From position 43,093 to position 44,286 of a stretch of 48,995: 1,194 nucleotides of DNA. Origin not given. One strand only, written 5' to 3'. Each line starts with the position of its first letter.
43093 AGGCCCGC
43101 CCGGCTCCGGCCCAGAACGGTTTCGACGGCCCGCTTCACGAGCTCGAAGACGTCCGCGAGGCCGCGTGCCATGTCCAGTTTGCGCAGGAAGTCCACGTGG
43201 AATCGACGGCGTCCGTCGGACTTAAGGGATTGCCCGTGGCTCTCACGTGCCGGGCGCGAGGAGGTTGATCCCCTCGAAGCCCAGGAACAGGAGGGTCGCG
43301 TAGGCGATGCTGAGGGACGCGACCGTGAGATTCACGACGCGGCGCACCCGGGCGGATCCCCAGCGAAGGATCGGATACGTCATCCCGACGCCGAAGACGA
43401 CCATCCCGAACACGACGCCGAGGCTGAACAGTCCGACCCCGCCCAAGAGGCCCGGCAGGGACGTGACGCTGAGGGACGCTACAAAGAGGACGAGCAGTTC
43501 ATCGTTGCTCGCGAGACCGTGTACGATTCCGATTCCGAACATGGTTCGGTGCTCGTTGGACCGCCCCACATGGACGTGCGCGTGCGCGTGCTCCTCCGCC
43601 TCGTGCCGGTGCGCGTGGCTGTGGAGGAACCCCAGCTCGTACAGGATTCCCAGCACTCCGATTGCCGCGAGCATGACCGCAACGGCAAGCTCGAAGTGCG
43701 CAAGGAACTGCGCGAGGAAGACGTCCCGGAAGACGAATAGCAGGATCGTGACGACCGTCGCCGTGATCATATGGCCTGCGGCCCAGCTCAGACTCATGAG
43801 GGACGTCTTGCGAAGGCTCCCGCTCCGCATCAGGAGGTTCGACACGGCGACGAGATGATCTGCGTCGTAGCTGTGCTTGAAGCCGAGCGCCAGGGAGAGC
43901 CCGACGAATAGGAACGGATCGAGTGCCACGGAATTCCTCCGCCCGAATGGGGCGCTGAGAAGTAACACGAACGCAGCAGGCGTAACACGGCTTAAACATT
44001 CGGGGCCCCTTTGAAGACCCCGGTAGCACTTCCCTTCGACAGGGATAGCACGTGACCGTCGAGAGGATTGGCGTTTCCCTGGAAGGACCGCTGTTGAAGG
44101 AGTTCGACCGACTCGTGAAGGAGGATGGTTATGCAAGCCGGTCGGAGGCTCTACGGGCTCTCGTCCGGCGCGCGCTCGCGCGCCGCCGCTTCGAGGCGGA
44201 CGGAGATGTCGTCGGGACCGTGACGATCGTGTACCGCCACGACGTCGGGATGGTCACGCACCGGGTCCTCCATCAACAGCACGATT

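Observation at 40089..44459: NiSOD system (sodN-sodX) with a Ni transporter and NikR, in an archaeal genome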

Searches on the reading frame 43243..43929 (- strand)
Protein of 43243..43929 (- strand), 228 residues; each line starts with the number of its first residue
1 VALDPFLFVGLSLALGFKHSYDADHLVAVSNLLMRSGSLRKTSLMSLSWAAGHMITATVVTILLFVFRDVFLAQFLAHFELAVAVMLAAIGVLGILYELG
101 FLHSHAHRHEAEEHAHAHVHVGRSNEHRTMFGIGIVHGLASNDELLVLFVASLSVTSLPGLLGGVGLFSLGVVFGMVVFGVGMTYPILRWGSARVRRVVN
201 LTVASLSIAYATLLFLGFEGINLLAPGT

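Call 24: find_homologous_proteins(query=window:43243-43929:-, max_evalue=0.001)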
Query window:43243-43929:- (228 aa): 841 proteins with E <= 0.001 among 5650 candidates; the best 120 are listed.
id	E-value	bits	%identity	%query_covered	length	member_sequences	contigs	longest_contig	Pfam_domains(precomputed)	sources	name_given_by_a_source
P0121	1.9e-135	468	99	100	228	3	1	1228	-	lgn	-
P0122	2.7e-100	353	74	98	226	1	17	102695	PF03824.23,PF13386.13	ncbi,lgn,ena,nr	ncbi:MAG TPA: sulfite exporter TauE/SafE family protein [Thermoplasmata archaeon]|nr:sulfite exporte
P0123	5.7e-100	352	74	98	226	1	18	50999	PF03824.23,PF13386.13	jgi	-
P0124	1.4e-99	350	74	97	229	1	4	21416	PF03824.23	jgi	jgi:Na+/melibiose symporter-like transporter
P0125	5.0e-99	349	74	97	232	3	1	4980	PF03824.23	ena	-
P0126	9.3e-99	348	74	97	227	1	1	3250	PF03824.23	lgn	-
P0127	2.9e-98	346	73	98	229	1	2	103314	PF03824.23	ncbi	-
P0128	6.3e-98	345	72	98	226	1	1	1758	PF03824.23,PF13386.13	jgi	jgi:high-affinity nickel permease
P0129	1.2e-97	344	73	99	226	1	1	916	PF03824.23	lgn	-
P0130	1.6e-97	344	73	98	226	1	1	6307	PF03824.23,PF13386.13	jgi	jgi:high-affinity nickel permease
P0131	3.0e-97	343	73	97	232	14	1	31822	PF03824.23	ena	-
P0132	3.8e-97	342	72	98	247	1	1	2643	PF03824.23,PF13386.13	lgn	-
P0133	3.4e-96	339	71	100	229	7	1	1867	-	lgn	-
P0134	5.4e-96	339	73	100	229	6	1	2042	-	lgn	-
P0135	5.6e-96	339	71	100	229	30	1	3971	PF03824.23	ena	-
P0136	5.8e-96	339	71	98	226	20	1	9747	PF03824.23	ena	-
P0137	2.2e-95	337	72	93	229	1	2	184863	-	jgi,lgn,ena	-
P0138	3.6e-95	336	72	98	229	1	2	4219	PF03824.23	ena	-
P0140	8.3e-94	331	71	98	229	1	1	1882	PF03824.23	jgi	-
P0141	8.5e-94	331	72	99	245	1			PF03824.23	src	-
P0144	6.5e-93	329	69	100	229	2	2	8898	PF03824.23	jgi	-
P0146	7.8e-93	328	69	98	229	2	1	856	PF03824.23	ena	-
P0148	2.3e-92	327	69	100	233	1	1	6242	PF03824.23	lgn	-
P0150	1.0e-91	325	65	99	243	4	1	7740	PF11139.15,PF03824.23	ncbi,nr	ncbi:MAG TPA: hypothetical protein VJP06_06520 [Thermoplasmata archaeon]|nr:hypothetical protein [Th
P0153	4.0e-91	323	69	100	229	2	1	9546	PF03824.23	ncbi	-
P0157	1.2e-90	321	69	98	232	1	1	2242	PF03824.23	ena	-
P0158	1.5e-90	321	69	97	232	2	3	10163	PF03824.23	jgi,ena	-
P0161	6.9e-90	319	68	98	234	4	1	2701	PF03824.23,PF13386.13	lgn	-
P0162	7.3e-90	319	68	97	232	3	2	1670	PF03824.23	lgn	-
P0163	1.2e-89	318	68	97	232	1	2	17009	PF03824.23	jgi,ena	-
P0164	3.0e-89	317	67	97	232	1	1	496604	-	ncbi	-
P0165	3.6e-89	316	67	99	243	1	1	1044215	PF03824.23,PF13386.13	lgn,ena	-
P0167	4.4e-89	316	68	98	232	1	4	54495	PF03824.23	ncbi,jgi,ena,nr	ncbi:MAG TPA: hypothetical protein VI999_02945 [Thermoplasmata archaeon]|nr:hypothetical protein [Th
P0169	5.7e-88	312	69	96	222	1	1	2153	PF03824.23,PF13386.13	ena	-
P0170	1.4e-87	311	67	96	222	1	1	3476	PF03824.23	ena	-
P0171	1.6e-87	311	67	98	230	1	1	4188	PF03824.23,PF13386.13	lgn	-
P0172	3.4e-87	310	65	98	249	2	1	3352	PF03824.23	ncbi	-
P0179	1.2e-83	298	65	89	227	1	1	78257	-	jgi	-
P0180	5.8e-83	296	64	98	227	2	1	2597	PF03824.23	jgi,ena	-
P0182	6.4e-82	293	63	90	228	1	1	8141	PF03824.23,PF13386.13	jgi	jgi:uncharacterized membrane protein YciS (DUF1049 family)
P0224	8.3e-77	276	60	90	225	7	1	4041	PF03824.23,PF13386.13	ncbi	-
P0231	3.9e-76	274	63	96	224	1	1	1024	PF11139.15,PF03824.23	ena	-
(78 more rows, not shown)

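Call 35: search_solved_structures(query=window:43243-43929:-, max_evalue=10, show_alignments=1)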
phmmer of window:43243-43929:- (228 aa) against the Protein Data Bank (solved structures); distinct sequences matched with E-value up to 10: 1.
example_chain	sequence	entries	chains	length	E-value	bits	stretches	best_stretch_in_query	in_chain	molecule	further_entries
8xm6_B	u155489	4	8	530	0.12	15.4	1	50-128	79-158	Proton-coupled zinc antiporter SLC30A1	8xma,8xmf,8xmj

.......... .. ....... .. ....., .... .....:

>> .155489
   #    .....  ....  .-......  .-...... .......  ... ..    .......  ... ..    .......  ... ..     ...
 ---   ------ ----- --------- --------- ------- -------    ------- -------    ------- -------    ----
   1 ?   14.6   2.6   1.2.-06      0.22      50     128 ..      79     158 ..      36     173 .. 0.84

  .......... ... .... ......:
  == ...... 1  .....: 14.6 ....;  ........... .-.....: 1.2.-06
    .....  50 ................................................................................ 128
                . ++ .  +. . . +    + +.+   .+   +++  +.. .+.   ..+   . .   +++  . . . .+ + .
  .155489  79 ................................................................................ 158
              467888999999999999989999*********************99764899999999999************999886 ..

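Call 37: search_protein_families(library=pfam, alignment_id=A1, max_evalue=0.1)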
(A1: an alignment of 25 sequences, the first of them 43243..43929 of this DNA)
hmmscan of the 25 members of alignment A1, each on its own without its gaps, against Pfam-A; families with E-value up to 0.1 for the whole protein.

A. member 1, window:43243-43929:- (228 aa): 1 family
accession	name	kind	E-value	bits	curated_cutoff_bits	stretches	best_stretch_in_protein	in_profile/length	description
PF03824.22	NicO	-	0.001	18.9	27.7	1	8-123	4-128/287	High-affinity nickel-transport protein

B. families by the number of members that match (of 25 scanned): 10 families
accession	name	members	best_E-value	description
PF03824.22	NicO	22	2.3e-06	High-affinity nickel-transport protein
PF13386.12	DsbD_2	17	1.1e-07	Cytochrome C biogenesis protein transmembrane region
PF11295.13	DUF3096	3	0.0036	Protein of unknown function (DUF3096)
PF11139.14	SfLAP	2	1.3e-05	Sap, sulfolipid-1-addressing protein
PF04018.18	VCA0040-like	1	0.014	Undecaprenyl phosphate translocase-like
PF11026.13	DUF2721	1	0.02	Protein of unknown function (DUF2721)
PF01810.24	LysE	1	0.025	LysE type translocator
PF13711.11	DUF4160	1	0.029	Domain of unknown function (DUF4160)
PF09850.14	DotU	1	0.083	Type VI secretion system protein DotU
PF23997.1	DUF7315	1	0.083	Domain of unknown function (DUF7315)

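Call 38: search_dna_similar(query=window:43243-43929:-, collection=plasmids, mode=protein, max_evalue=0.001, max_rows=20)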
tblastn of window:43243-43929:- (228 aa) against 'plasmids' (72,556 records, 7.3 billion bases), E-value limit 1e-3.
Records with a match: 3; places in all: 3; records where one place covers at least 80% of the query: 0.
Best place of each record, by identity: <60% 3.
By first word of the organism name: Runella 1; Peribacillus 1; Bacillus 1.
By predicted mobility (MOB-suite, as given by PLSDB): non-mobilizable 3.
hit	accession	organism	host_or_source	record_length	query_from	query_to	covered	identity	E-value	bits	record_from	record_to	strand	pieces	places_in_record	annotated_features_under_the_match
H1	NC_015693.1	Runella slithyformis DSM 19594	fresh water lake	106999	1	151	66%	30.6%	1e-6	56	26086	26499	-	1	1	urease accessory protein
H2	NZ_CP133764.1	Peribacillus sp. R9-11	sediment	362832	1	96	42%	31.3%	4e-5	51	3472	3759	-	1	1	sulfite exporter TauE/SafE family protein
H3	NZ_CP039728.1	Bacillus sp. S3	whole organism,Contaminated Mine Soils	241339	11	96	38%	33.7%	2e-5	52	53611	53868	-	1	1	sulfite exporter TauE/SafE family protein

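Call 39: get_annotated_region(hit=H1, flank=6000)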
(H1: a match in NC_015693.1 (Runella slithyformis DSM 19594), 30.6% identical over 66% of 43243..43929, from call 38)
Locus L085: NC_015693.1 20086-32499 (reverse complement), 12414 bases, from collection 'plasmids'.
description: Runella slithyformis DSM 19594 plasmid pRUNSL01, complete sequence
organism: Runella slithyformis DSM 19594 (NCBI taxid 761193)
taxonomy: Bacteria; Bacteroidota; Cytophagia; Cytophagales; Spirosomataceae; Runella; Runella slithyformis; Runella slithyformis DSM 19594
host: -; source: fresh water lake; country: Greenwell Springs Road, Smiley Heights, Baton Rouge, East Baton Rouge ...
typing (MOB-suite, as given by PLSDB): non-mobilizable; replicon rep_cluster_1344
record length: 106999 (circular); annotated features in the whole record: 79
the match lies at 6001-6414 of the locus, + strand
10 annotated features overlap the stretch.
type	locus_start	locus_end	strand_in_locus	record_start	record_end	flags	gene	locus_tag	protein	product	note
CDS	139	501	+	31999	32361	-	-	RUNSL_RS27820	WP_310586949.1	hydrogenase maturation nickel metallochaperone HypA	-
CDS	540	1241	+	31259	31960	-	hypB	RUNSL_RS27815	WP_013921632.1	hydrogenase nickel incorporation protein HypB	GO:0036211 - protein modification process [Evidence IEA]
CDS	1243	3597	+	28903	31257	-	hypF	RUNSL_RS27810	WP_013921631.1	carbamoyltransferase HypF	GO:0036211 - protein modification process [Evidence IEA]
CDS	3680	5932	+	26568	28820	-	-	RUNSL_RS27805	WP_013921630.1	TonB-dependent receptor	GO:0015891 - siderophore transport [Evidence IEA]; GO:0055085 - transmembrane transport [Evidence IEA]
CDS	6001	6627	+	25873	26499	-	-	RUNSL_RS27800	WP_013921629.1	urease accessory protein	-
CDS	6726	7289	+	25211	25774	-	-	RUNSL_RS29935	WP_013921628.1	MotA/TolQ/ExbB proton channel family protein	-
CDS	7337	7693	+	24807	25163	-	-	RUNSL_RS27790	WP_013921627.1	DUF2149 domain-containing protein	-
CDS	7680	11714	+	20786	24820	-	-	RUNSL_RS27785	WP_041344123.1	cobaltochelatase subunit CobN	-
CDS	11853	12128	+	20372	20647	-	-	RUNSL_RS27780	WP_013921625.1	HypC/HybG/HupF family hydrogenase formation chaperone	-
CDS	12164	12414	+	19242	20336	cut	hypD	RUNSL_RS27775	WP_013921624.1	hydrogenase formation protein HypD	GO:0036211 - protein modification process [Evidence IEA]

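Call 40: get_annotated_region(hit=H3, flank=5000)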
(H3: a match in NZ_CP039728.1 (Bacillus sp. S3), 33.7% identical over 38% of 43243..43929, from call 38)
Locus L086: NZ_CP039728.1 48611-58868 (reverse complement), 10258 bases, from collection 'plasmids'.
description: Bacillus sp. S3 plasmid unnamed, complete sequence
organism: Bacillus sp. S3 (NCBI taxid 486398)
taxonomy: Bacteria; Bacillota; Bacilli; Bacillales; Bacillaceae; Bacillus; Bacillus sp. S3
host: -; source: whole organism,Contaminated Mine Soils; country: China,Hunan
typing (MOB-suite, as given by PLSDB): non-mobilizable
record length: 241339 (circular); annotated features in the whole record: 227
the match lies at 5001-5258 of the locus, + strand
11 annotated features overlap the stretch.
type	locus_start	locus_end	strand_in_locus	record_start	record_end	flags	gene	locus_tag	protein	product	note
CDS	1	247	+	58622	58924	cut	-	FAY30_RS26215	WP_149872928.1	urease subunit gamma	GO:0043419 - urea catabolic process [Evidence IEA]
CDS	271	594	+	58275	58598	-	-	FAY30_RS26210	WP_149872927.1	urease subunit beta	GO:0043419 - urea catabolic process [Evidence IEA]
CDS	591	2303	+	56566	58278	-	ureC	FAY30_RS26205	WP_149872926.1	urease subunit alpha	GO:0019627 - urea metabolic process [Evidence IEA]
CDS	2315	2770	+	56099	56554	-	ureE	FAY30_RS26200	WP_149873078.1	urease accessory protein UreE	-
CDS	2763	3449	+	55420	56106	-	-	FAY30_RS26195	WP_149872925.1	urease accessory protein UreF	-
CDS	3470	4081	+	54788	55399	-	ureG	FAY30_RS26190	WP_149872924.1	urease accessory protein UreG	GO:0019627 - urea metabolic process [Evidence IEA]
CDS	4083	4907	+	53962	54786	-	-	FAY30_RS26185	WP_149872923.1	urease accessory protein UreD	-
CDS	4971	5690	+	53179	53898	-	-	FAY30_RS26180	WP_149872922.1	sulfite exporter TauE/SafE family protein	-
CDS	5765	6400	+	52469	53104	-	-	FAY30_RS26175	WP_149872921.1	PadR family transcriptional regulator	-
CDS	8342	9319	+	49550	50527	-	-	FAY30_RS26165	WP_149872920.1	NAD(P)H-quinone oxidoreductase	-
CDS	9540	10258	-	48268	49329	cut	-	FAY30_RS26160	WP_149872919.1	undecaprenyldiphospho-muramoylpentapeptide beta-N-acetylglucosaminyltransferase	-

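Call 47: find_encoding_contigs(protein=P0165, flank=6000, max_places=1)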
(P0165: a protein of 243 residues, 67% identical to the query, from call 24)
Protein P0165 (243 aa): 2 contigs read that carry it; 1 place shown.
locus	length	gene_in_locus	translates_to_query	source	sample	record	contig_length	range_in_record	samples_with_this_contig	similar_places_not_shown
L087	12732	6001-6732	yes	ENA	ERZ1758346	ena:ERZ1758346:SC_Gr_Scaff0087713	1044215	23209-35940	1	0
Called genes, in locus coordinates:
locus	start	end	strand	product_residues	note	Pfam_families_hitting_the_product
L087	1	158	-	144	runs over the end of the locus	-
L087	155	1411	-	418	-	PF00180:Iso_dh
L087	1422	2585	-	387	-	PF00285:Citrate_synt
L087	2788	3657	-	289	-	PF01040:UbiA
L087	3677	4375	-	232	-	PF00730:HhH-GPD, PF00633:HHH, PF10576:EndIII_4Fe-2S (faint)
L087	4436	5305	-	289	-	PF01619:Pro_dh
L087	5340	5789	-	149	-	-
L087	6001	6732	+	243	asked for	PF03824:NicO (weak), PF13386:DsbD_2 (weak)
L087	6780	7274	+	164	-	-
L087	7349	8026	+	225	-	PF00230:MIP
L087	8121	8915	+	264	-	PF00970:FAD_binding_6, PF00175:NAD_binding_1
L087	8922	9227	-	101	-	PF00717:Peptidase_S24 (weak), PF10502:Peptidase_S26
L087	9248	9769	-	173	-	PF09055:Sod_Ni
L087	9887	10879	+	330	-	PF02789:Peptidase_M17_N, PF00883:Peptidase_M17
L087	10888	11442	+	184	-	PF00883:Peptidase_M17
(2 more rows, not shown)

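Call 48: find_encoding_contigs(protein=P0164, flank=6000, max_places=1)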
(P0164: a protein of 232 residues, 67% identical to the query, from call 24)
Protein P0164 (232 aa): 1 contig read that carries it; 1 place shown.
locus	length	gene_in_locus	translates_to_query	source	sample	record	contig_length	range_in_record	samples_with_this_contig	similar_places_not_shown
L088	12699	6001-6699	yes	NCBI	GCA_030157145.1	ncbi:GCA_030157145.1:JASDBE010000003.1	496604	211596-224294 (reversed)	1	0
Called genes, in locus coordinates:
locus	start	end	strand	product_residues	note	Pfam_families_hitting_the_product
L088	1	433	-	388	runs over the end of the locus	PF00285:Citrate_synt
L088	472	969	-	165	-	PF00694:Aconitase_C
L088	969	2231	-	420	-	PF00330:Aconitase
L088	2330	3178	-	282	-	PF01040:UbiA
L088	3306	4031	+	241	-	-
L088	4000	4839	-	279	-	PF01619:Pro_dh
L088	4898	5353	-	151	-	PF13240:Zn_Ribbon_1 (weak)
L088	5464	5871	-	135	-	PF01402:RHH_1, PF08753:NikR_C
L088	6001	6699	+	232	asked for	-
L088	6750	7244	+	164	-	-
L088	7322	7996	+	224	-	PF00230:MIP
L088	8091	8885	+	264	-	PF00970:FAD_binding_6, PF00175:NAD_binding_1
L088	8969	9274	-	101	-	PF00717:Peptidase_S24, PF10502:Peptidase_S26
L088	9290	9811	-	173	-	PF09055:Sod_Ni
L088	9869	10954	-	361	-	PF01758:SBF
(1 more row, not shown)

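Call 49: find_encoding_contigs(protein=P0137, flank=6000, max_places=1)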
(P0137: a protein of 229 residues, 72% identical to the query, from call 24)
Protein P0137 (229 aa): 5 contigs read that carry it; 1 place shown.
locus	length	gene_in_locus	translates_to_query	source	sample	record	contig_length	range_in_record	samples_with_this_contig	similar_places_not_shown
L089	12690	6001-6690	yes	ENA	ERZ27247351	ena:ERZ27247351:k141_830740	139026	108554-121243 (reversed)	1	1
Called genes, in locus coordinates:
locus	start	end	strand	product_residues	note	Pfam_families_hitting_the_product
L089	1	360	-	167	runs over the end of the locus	PF00694:Aconitase_C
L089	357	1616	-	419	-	PF00330:Aconitase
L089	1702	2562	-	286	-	PF01040:UbiA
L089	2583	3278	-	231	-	PF00730:HhH-GPD, PF10576:EndIII_4Fe-2S (faint)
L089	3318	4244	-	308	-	PF01619:Pro_dh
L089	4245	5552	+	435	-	PF01209:Ubie_methyltran, PF13489:Methyltransf_23, PF05175:MTS (weak), PF06325:PrmA (weak), PF13847:Methyltransf_31, PF08241:Methyltransf_11, PF08242:Methyltransf_12, PF13649:Methyltransf_25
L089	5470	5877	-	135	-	PF01402:RHH_1, PF08753:NikR_C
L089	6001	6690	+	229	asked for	-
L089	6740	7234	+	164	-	-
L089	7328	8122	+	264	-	PF00970:FAD_binding_6, PF00175:NAD_binding_1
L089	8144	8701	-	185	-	PF13473:Cupredoxin_1, PF00127:Copper-bind (weak)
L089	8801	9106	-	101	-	PF00717:Peptidase_S24 (weak), PF10502:Peptidase_S26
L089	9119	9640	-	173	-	PF09055:Sod_Ni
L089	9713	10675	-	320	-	-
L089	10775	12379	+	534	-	PF02789:Peptidase_M17_N, PF00883:Peptidase_M17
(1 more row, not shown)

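Call 50: find_encoding_contigs(protein=P0179, flank=6000, max_places=1)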
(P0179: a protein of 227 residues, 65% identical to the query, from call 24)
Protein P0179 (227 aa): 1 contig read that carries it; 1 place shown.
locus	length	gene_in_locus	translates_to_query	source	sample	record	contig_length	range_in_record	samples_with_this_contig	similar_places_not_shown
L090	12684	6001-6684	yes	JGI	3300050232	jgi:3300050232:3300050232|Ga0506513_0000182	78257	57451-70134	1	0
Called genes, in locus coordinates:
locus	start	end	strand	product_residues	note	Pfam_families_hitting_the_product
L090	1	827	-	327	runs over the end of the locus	PF13085:Fer2_3, PF13183:Fer4_8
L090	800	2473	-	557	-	PF00890:FAD_binding_2, PF01266:DAO (faint), PF07992:Pyr_redox_2 (faint), PF02910:Succ_DH_flav_C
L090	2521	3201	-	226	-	PF00730:HhH-GPD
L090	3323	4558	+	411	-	PF27234:MJ0013, PF07282:Cas12f1-like_TNB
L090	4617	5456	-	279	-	PF01619:Pro_dh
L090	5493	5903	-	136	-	PF01402:RHH_1 (weak), PF08753:NikR_C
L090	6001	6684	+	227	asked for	-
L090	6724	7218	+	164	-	-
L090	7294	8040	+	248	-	PF00230:MIP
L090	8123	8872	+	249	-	PF00970:FAD_binding_6, PF00175:NAD_binding_1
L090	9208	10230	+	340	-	PF01209:Ubie_methyltran, PF08003:Methyltransf_9 (weak), PF13489:Methyltransf_23, PF05175:MTS (weak), PF08241:Methyltransf_11, PF08242:Methyltransf_12, PF13649:Methyltransf_25, PF13847:Methyltransf_31, +1 more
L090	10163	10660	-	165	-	PF13473:Cupredoxin_1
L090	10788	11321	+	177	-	PF06181:Urate_ox_N (faint)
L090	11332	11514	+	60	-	-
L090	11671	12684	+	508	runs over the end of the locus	PF02789:Peptidase_M17_N, PF00883:Peptidase_M17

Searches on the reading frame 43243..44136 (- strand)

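Call 3: search_protein_families(library=pfam, proteins=[window:43243-44136:-], max_evalue=0.01)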
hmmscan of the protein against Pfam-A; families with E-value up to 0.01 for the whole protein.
window:43243-44136:- (297 aa): 1 family
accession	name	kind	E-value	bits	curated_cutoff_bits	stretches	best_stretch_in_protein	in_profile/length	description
PF03824.22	NicO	-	0.0027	17.5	27.7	1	77-192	4-128/287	High-affinity nickel-transport protein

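Call 4: search_protein_families(library=ncbifam, proteins=[window:43243-44136:-], max_evalue=0.01)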
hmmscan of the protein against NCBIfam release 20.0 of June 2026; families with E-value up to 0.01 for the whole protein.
window:43243-44136:- (297 aa): 1 family
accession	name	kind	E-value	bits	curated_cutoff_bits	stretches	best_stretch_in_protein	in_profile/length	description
NF009758.0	PRK13261.2-4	equivalog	0.0039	16.8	237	1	116-196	89-171/182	urease accessory protein UreE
